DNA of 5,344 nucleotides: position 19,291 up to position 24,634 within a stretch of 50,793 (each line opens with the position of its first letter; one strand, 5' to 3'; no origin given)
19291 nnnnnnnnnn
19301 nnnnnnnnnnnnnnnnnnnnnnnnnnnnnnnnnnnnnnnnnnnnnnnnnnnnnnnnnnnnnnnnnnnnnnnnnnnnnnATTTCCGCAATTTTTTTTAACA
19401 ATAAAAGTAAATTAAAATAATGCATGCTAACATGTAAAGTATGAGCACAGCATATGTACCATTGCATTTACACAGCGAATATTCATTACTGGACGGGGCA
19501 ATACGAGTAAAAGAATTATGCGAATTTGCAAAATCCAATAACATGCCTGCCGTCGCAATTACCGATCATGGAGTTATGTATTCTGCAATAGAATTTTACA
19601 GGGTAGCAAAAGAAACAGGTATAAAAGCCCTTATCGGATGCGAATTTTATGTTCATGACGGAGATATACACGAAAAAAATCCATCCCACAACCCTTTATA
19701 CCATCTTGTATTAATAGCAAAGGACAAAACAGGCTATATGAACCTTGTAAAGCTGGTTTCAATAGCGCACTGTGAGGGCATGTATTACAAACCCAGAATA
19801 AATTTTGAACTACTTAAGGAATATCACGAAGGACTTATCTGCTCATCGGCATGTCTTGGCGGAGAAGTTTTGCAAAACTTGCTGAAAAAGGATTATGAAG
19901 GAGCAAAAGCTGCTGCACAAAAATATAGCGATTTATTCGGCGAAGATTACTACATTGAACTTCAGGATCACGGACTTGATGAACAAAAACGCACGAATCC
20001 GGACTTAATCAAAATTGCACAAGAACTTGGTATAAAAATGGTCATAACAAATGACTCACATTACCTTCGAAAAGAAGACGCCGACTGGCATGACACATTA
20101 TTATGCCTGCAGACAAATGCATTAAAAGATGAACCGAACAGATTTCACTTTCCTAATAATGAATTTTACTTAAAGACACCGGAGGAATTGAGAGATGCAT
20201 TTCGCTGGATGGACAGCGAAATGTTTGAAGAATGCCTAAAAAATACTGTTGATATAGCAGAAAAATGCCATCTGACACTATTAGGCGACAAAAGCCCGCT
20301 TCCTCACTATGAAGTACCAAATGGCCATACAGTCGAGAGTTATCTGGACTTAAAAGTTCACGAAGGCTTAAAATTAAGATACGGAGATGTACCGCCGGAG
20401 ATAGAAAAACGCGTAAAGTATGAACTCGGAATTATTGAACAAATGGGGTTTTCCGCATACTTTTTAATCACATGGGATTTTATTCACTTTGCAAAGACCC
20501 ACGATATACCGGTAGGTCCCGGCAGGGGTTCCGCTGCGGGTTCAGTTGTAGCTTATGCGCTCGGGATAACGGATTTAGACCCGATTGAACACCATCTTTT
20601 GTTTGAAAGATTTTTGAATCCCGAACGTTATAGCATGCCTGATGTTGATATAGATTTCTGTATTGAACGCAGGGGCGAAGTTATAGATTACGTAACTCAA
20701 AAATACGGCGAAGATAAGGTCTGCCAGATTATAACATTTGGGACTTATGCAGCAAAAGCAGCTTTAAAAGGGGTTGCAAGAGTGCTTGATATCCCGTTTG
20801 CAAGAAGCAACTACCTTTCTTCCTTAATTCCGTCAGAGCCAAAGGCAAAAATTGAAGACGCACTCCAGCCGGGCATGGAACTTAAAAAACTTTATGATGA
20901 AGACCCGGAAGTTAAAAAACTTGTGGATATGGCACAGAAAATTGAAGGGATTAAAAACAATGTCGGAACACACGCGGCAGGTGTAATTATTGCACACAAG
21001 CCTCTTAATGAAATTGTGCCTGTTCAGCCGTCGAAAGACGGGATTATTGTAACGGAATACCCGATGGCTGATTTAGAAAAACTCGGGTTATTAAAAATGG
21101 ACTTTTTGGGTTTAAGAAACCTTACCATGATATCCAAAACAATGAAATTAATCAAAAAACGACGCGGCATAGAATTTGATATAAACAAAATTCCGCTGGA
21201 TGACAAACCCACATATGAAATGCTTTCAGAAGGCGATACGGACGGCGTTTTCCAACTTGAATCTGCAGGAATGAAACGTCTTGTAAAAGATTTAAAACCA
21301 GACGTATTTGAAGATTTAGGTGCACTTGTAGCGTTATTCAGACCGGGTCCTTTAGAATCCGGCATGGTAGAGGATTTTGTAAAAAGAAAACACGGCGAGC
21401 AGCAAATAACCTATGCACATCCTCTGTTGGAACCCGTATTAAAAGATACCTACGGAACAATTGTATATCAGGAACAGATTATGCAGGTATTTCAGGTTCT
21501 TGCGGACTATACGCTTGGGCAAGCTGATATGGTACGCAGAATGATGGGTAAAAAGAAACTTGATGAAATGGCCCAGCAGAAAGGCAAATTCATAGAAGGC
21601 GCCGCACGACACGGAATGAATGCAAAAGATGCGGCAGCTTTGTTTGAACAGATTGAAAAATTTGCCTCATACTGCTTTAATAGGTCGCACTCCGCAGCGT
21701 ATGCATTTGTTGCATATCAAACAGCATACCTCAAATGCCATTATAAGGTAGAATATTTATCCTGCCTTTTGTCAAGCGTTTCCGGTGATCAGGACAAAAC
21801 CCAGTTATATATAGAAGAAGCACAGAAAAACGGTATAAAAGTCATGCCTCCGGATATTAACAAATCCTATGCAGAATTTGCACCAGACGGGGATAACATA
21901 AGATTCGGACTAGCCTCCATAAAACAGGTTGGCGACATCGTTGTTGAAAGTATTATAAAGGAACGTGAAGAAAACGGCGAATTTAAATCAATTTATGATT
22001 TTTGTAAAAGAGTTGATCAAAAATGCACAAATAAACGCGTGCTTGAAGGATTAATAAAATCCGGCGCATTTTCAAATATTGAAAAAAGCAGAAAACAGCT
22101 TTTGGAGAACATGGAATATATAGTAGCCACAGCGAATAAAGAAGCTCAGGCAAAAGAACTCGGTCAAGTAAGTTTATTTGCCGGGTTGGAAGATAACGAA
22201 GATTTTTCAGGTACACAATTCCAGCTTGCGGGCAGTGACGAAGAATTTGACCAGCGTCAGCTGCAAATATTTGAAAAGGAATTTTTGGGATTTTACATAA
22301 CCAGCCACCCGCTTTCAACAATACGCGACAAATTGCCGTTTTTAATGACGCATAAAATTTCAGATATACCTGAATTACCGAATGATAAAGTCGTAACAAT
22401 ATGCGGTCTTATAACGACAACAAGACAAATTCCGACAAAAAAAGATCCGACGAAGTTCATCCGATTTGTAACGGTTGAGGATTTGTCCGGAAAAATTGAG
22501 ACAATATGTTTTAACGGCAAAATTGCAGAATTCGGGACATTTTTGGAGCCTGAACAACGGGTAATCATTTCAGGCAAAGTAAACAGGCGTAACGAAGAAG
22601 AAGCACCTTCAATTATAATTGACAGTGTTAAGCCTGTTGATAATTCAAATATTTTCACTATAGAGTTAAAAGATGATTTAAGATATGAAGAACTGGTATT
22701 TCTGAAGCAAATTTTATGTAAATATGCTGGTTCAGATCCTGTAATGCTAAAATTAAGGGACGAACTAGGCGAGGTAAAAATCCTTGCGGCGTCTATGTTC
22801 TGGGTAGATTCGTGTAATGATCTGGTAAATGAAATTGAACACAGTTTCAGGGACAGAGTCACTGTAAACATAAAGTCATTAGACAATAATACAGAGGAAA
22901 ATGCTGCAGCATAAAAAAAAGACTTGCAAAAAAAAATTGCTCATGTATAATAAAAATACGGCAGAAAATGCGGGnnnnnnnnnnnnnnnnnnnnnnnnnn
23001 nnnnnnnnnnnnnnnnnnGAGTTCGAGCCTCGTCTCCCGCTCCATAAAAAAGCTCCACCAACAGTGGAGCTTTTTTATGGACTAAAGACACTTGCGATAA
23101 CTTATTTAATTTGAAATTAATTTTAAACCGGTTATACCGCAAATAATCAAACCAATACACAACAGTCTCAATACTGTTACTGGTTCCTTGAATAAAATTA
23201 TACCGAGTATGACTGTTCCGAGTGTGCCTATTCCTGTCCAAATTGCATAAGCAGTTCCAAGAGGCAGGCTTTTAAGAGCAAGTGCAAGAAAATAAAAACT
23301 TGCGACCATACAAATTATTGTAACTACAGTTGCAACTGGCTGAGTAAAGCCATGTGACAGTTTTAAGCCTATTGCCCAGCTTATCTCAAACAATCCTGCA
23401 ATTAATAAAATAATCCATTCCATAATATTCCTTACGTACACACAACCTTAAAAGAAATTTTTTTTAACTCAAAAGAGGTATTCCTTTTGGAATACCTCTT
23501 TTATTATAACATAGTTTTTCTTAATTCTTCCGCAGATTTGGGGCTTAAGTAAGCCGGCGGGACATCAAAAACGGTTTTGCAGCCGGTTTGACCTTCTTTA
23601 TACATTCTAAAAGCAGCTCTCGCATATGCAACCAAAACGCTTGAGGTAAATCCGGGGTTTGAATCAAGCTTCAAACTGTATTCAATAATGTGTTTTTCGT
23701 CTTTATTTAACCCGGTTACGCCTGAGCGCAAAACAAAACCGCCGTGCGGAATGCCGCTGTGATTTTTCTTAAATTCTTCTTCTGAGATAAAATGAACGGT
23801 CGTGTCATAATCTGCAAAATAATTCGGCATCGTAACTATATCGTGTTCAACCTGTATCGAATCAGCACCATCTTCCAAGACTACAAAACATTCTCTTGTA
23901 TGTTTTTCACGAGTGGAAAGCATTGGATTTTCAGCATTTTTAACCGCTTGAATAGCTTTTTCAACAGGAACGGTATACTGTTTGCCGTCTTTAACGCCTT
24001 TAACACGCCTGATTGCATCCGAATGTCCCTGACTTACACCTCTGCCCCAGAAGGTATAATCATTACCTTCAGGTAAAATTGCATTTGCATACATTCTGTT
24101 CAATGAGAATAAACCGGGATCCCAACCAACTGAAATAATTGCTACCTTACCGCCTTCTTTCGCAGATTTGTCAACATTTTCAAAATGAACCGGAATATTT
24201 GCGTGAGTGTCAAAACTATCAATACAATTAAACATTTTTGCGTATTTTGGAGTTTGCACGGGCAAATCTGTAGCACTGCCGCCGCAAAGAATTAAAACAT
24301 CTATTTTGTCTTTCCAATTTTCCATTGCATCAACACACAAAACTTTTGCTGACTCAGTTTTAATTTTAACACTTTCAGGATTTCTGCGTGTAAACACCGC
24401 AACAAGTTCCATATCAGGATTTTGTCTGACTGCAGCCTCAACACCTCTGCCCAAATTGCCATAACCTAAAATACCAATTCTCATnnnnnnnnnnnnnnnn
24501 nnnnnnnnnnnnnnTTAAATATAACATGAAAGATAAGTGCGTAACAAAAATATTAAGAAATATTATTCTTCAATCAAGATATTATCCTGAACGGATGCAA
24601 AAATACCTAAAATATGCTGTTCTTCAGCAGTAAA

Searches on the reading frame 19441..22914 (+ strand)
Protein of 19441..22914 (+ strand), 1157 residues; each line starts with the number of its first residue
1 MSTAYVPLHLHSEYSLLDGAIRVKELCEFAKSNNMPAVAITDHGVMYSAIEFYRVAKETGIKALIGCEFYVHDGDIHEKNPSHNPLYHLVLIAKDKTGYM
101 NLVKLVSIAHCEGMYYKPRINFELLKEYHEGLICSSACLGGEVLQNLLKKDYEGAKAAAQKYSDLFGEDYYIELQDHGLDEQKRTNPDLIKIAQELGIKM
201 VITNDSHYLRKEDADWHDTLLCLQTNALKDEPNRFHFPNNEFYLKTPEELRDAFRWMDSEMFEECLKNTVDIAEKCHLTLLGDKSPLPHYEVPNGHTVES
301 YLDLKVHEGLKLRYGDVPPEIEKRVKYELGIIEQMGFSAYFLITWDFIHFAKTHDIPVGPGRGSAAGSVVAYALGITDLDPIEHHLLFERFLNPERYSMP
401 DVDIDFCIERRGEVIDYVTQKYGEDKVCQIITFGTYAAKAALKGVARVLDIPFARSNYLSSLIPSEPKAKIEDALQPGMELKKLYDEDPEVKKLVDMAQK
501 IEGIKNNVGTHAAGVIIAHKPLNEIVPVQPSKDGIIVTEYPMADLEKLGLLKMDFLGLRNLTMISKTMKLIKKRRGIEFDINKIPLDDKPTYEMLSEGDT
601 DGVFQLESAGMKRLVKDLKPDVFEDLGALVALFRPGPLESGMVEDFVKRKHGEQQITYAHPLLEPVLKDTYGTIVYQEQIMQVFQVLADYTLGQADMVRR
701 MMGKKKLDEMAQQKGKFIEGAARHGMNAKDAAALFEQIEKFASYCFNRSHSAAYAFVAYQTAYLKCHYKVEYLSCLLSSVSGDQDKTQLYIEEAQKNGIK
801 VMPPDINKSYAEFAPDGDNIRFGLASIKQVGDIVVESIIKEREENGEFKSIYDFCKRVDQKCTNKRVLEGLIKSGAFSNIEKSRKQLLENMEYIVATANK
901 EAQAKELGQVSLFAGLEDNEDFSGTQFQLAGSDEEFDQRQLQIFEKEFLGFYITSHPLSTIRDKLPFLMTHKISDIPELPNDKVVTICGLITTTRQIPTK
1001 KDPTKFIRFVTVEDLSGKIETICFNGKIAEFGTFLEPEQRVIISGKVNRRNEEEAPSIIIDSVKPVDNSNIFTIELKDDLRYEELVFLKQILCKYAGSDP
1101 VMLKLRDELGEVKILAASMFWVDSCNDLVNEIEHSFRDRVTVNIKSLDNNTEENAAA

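Call 63: search_protein_families(library=pfam, proteins=[window:19441-22914:+], max_evalue=0.00001)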
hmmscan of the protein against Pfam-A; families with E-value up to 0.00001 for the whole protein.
window:19441-22914:+ (1157 aa): 5 families
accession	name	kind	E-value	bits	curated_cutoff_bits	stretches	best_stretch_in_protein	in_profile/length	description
PF07733.18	DNA_pol3_alpha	-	7e-101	337.7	23.9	1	301-557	2-260/260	Bacterial DNA polymerase III alpha NTPase domain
PF17657.6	DNA_pol3_finger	-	1.9e-67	226.2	22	1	560-725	1-166/166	Bacterial DNA polymerase III alpha subunit finger domain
PF02811.25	PHP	-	5.2e-56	189.9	26.4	1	8-177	2-164/164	PHP domain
PF14579.12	HHH_6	-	4.4e-31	107.4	25.6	1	798-887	1-90/90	Helix-hairpin-helix motif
PF01336.31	tRNA_anti-codon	-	1.8e-10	41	27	1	985-1065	1-74/75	OB-fold nucleic acid binding domain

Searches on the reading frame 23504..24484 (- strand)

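Call 63: search_protein_families(library=pfam, proteins=[window:23504-24484:-], max_evalue=0.00001)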
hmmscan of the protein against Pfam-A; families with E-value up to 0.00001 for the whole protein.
window:23504-24484:- (326 aa): 2 families
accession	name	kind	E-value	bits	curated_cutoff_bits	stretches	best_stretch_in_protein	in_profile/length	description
PF16654.10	DAPDH_C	-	8e-79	263.3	30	1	120-275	1-154/154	Diaminopimelic acid dehydrogenase C-terminal domain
PF01113.26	DapB_N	-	5.3e-07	30.2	25.6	0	1-65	1-72/124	Dihydrodipicolinate reductase, N-terminus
